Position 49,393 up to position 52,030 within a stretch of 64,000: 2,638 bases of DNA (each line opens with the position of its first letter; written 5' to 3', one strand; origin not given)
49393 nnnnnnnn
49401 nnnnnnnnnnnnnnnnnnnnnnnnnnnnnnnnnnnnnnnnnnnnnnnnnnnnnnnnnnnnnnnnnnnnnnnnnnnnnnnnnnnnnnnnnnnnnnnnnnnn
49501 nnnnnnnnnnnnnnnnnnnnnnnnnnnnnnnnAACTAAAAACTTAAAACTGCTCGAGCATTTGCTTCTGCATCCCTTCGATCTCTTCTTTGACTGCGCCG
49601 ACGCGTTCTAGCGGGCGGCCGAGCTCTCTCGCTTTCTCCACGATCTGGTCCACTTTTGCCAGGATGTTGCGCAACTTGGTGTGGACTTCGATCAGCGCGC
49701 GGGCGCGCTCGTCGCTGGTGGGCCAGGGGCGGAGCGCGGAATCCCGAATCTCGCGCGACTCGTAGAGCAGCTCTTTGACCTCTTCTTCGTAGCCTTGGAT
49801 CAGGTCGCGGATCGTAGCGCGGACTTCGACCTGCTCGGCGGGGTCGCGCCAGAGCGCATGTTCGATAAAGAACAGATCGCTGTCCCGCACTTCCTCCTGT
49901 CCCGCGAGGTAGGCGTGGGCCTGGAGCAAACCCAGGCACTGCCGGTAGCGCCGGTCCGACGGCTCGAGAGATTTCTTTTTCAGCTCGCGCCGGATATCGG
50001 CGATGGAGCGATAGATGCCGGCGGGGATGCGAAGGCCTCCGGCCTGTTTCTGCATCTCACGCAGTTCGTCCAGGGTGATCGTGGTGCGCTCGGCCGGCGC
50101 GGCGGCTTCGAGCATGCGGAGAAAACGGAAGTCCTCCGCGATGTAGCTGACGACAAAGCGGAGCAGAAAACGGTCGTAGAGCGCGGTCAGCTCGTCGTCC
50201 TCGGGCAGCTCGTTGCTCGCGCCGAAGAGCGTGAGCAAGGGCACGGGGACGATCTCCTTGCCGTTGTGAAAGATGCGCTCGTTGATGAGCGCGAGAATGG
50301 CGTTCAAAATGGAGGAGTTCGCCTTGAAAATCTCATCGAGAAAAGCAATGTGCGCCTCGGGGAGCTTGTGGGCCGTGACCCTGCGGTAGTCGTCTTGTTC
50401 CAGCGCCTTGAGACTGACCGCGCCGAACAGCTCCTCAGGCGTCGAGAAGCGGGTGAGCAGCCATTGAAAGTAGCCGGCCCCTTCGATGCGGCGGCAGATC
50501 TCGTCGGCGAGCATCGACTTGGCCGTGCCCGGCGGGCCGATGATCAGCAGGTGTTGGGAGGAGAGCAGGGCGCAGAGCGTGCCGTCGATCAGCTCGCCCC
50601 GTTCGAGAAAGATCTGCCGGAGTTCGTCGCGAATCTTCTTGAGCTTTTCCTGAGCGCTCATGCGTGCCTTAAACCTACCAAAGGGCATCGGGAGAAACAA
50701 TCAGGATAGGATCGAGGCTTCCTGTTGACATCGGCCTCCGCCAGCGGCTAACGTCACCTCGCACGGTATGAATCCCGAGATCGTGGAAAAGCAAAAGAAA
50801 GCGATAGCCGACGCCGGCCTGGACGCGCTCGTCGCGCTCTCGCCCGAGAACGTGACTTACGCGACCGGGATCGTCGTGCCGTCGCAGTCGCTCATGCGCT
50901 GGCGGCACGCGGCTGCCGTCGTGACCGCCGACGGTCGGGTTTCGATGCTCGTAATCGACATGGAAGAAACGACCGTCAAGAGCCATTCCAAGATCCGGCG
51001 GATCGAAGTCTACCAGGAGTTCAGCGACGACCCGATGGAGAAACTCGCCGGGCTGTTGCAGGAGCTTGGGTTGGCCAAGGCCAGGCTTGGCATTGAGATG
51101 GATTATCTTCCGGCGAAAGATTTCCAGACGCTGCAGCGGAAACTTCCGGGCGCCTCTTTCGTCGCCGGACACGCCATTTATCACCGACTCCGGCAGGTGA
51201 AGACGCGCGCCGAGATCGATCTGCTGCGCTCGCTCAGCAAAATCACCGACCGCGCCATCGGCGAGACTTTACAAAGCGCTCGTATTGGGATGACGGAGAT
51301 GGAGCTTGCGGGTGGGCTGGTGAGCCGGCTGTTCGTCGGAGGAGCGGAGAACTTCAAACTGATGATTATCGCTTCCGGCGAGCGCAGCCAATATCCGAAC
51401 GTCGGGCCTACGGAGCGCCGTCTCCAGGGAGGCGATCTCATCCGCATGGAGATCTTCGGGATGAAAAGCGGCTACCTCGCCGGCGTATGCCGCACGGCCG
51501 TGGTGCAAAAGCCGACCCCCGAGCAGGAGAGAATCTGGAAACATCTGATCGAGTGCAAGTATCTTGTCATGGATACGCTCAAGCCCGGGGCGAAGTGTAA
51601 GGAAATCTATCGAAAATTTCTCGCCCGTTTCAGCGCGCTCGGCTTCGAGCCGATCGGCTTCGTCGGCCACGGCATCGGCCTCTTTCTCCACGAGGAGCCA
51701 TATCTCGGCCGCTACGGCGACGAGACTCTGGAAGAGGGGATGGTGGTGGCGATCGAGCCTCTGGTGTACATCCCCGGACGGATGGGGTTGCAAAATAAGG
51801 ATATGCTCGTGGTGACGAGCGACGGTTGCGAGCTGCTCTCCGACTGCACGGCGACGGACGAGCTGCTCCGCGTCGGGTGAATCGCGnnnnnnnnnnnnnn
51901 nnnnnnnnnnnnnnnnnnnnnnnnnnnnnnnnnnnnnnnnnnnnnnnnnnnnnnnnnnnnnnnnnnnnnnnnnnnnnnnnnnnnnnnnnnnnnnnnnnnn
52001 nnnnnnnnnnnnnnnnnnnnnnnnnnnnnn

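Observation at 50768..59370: Peptidase, racemase, opine-dehydrogenase, LLM and ABC-transporter cluster suggesting metabolism of an N-carboxyalkyl amino acid (opine-like) compound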

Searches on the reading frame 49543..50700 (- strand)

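Call 5: search_protein_families(library=pfam, proteins=[window:49543-50700:-])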
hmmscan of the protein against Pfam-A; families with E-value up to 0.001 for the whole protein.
window:49543-50700:- (385 aa): 5 families
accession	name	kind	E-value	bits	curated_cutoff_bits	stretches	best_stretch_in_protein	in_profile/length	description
PF20030.5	bpMoxR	-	6.8e-58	195.6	27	1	19-207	2-188/205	MoxR domain in the MoxR-vWA-beta-propeller ternary systems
PF07728.20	AAA_5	-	5.9e-27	94.8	22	1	50-178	1-139/139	AAA domain (dynein-related subfamily)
PF17868.7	AAA_lid_8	-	2e-19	69.6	22.8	1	229-296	2-71/72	AAA lid domain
PF13191.12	AAA_16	-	5.5e-06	27.4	32.6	1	47-161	21-104/167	AAA ATPase domain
PF00004.35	AAA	-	0.00032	21.6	21.2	0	51-164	1-110/131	ATPase family associated with various cellular activities (AAA)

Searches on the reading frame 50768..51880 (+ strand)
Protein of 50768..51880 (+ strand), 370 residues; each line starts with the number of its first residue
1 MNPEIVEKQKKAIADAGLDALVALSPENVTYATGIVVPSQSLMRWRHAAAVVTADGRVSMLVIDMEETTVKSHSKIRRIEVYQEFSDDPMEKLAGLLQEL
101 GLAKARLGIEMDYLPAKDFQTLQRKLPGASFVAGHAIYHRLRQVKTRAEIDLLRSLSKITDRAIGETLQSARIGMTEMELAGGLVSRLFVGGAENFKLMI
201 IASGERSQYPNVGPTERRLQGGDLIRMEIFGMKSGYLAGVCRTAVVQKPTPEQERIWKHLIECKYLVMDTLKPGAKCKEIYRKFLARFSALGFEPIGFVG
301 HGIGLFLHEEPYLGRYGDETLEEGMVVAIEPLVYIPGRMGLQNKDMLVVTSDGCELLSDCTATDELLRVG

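Call 3: search_protein_families(library=pfam, proteins=[window:50768-51880:+])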
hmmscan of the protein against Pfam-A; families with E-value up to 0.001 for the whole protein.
window:50768-51880:+ (370 aa): 2 families
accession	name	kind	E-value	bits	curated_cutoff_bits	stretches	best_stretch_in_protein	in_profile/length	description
PF00557.29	Peptidase_M24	-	1.1e-40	140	23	1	152-350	2-207/208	Metallopeptidase family M24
PF01321.24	Creatinase_N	-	2e-19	70.9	22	1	7-144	3-128/128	Creatinase/Prolidase N-terminal domain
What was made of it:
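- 50768..51880 (+): Atypical M24 (creatinase/prolidase-fold) hydrolase homolog. Pfam Peptidase_M24 140 bits plus Creatinase_N (call 3).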

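Call 4: search_protein_families(library=ncbifam, proteins=[window:50768-51880:+])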
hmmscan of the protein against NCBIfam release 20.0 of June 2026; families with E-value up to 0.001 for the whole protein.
window:50768-51880:+ (370 aa): 13 families
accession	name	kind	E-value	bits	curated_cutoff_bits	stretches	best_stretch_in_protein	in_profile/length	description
NF040821.1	dipep_PepQ_Arch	equivalog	4.3e-36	124.6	630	1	6-358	3-339/346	Xaa-Pro dipeptidase PepQ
NF007310.0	PRK09795.1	equivalog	1.7e-25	89.7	393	1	136-359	119-350/361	aminopeptidase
NF038259.1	ectoine_DoeA_2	exception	5.2e-25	88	575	1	7-357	19-376/386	ectoine hydrolase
NF011174.0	PRK14576.1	subfamily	2.4e-24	85.9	487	1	100-359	133-396/405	putative endopeptidase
TIGR02993.1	ectoine_eutD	equivalog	2.5e-22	79.5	613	1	6-360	15-383/391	ectoine hydrolase DoeA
NF011173.0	PRK14575.1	equivalog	3.8e-22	78.8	850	1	106-359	140-397/406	putative peptidase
NF011720.0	PRK15173.1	subfamily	1.8e-21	76.5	420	1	107-359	78-334/343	peptidase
TIGR00500.1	met_pdase_I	equivalog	4.7e-19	68.9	171.35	1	214-339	79-209/247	type I methionyl aminopeptidase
NF008131.0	PRK10879.1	equivalog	9.3e-14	51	465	1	130-282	159-313/438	Xaa-Pro aminopeptidase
NF008970.0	PRK12318.1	equivalog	5.4e-11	42.3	267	1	214-340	121-251/291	methionyl aminopeptidase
NF043017.1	DimsulpropLyDddP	equivalog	1.1e-09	37.6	600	1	91-360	156-436/443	dimethylsulfonioproprionate lyase DddP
NF009533.0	PRK12897.1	equivalog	4.2e-08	32.9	488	1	196-338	63-209/248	type I methionyl aminopeptidase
NF005583.0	PRK07281.1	equivalog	7.9e-07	28.6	445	1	234-334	131-236/286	methionyl aminopeptidase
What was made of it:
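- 50768..51880 (+): It scores far below every NCBIfam cut-off (PepQ 125/630, DoeA 88/575; call 4).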

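Call 23: search_solved_structures(query=window:50768-51880:+, max_evalue=1e-10, show_alignments=2)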
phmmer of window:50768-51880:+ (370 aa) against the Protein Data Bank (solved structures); distinct sequences matched with E-value up to 1e-10: 40.
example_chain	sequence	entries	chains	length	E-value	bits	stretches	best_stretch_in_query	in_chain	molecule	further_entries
5cdl_A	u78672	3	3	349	1.9e-37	132.3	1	12-360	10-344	Proline dipeptidase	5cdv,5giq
5giu_A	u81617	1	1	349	1.9e-37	132.3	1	12-360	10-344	Proline dipeptidase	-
3q6d_A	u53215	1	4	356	9.6e-34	120.2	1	88-358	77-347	Proline dipeptidase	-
1pv9_A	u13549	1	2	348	2.6e-33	118.7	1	113-358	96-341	Xaa-Pro dipeptidase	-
1wy2_A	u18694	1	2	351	1.9e-32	115.9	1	79-358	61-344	Xaa-Pro dipeptidase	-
1wn1_A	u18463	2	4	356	2.9e-32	115.3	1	12-351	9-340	dipeptidase | 356aa long hypothetical dipeptidase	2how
2zsg_A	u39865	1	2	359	1.3e-28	103.4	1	11-359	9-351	Aminopeptidase P, putative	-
4ege_A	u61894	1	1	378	1.7e-28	102.9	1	43-354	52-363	Dipeptidase PepE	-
6xmr_A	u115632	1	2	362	4.4e-28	101.6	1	12-358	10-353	Aminopeptidase P family protein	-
7k3u_A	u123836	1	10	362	5.2e-28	101.3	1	12-358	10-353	Aminopeptidase P family protein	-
7n02_A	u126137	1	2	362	5.8e-28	101.2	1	12-358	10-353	Aminopeptidase P family protein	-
4zng_C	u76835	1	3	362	6.7e-28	101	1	12-358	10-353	Prolidase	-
5cnx_A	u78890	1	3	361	2e-23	86.3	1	139-358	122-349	Aminopeptidase YpdF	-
4rgz_A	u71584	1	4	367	1.1e-22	83.9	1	137-356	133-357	Xaa-Pro aminopeptidase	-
4fkc_A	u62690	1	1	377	1.1e-22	83.8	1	137-356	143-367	Xaa-Pro aminopeptidase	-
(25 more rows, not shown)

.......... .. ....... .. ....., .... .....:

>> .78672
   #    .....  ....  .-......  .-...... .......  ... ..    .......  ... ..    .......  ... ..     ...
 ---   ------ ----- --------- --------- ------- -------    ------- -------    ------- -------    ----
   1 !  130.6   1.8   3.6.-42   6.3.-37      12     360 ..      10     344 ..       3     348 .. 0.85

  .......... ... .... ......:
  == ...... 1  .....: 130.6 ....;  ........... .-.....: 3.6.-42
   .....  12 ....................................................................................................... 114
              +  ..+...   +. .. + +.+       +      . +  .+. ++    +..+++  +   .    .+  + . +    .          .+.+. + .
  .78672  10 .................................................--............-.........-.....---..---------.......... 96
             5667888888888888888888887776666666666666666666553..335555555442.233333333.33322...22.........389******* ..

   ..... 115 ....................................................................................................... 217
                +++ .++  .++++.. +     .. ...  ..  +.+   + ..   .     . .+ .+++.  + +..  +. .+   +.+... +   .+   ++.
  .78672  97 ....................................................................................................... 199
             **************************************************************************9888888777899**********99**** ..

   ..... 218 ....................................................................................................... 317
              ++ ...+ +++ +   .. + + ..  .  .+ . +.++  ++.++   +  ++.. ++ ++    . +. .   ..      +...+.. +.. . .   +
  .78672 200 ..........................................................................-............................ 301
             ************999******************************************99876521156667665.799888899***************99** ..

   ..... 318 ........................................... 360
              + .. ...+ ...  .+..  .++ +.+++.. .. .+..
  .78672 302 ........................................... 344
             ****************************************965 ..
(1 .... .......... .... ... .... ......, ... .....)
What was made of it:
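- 50768..51880 (+): Best solved match is a Deinococcus Xaa-Pro dipeptidase, 132 bits (call 23).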

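Call 66: search_dna_similar(query=window:50768-51880:+, collection=plasmids, mode=protein, max_rows=40, max_evalue=1e-8, rows=spread)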
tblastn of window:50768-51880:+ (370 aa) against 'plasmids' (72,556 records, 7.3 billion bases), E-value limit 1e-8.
Records with a match: 1288; places in all: 1683; records where one place covers at least 80% of the query: 721.
Best place of each record, by identity: <60% 1288.
By first word of the organism name: Klebsiella 263; Rhizobium 240; Sinorhizobium 166; Acinetobacter 101; Bacillus 30; Agrobacterium 25; Shinella 23; Mesorhizobium 21; Paracoccus 15; Aminobacter 14; and 128 more.
By predicted mobility (MOB-suite, as given by PLSDB): non-mobilizable 698; conjugative 389; mobilizable 201.
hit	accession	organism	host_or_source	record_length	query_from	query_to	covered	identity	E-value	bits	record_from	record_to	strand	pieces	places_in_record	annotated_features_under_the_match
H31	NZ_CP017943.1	Phyllobacterium zundukense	Oxytropis triphylla,cell culture,root ...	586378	1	370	100%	54.2%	8e-123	397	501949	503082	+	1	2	Xaa-Pro peptidase family protein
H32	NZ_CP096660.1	Halorussus limi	cell culture,saline soil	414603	17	367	95%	30.1%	3e-35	144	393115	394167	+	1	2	Xaa-Pro peptidase family protein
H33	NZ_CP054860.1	Martelella sp. NC18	single cell,mine sediment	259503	15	358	93%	28.5%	4e-23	108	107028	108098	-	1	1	Xaa-Pro peptidase family protein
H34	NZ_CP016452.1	Sinorhizobium sp. RAC02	Microbial isolate,Algal phycosphere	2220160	4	359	96%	27.0%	4e-23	108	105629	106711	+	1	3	none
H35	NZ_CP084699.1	Rhizobium ruizarguesonis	Pisum sativum L.,Cell culture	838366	1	357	96%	26.7%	6e-20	99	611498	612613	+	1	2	Xaa-Pro peptidase family protein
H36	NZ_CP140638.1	Rhizobium indigoferae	Indigofera amblyantha,Pure culture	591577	10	356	94%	27.3%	6e-18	93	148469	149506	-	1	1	Xaa-Pro peptidase family protein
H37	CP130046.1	Sinorhizobium meliloti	Medicago,Cell culture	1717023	17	369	92%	27.7%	2e-21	128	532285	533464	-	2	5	aminopeptidase P family N-terminal domain-containing protein | M24 family metallopeptidase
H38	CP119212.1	Acinetobacter soli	Homo sapiens,blood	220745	8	358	95%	26.5%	4e-19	96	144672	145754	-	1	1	M24 family metallopeptidase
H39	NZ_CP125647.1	Rhizobium sp. BT04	Phaseolus vulgaris,Pure culture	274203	10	362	95%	26.1%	2e-16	88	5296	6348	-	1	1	Xaa-Pro peptidase family protein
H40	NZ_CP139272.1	Acinetobacter pittii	Homo sapiens,tracheal aspirate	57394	8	358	95%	26.1%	9e-19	96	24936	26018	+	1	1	M24 family metallopeptidase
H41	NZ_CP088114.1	Sinorhizobium meliloti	cell culture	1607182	8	358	95%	25.8%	4e-20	99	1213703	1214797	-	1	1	none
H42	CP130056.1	Sinorhizobium meliloti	Medicago,Cell culture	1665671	8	358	95%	25.8%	2e-19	97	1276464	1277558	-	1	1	doeA: ectoine hydrolase DoeA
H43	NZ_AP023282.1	Agrobacterium vitis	Vitis vinifera,grapevine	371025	8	360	95%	25.5%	1e-9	68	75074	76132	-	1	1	Xaa-Pro peptidase family protein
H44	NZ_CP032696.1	Rhizobium jaguaris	Calliandra grandiflora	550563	10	359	95%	25.6%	4e-19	97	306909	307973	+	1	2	Xaa-Pro peptidase family protein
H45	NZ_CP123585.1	Alisedimentitalea scapharcae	Anadara broughtonii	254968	6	354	94%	25.4%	4e-18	94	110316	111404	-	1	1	M24 family metallopeptidase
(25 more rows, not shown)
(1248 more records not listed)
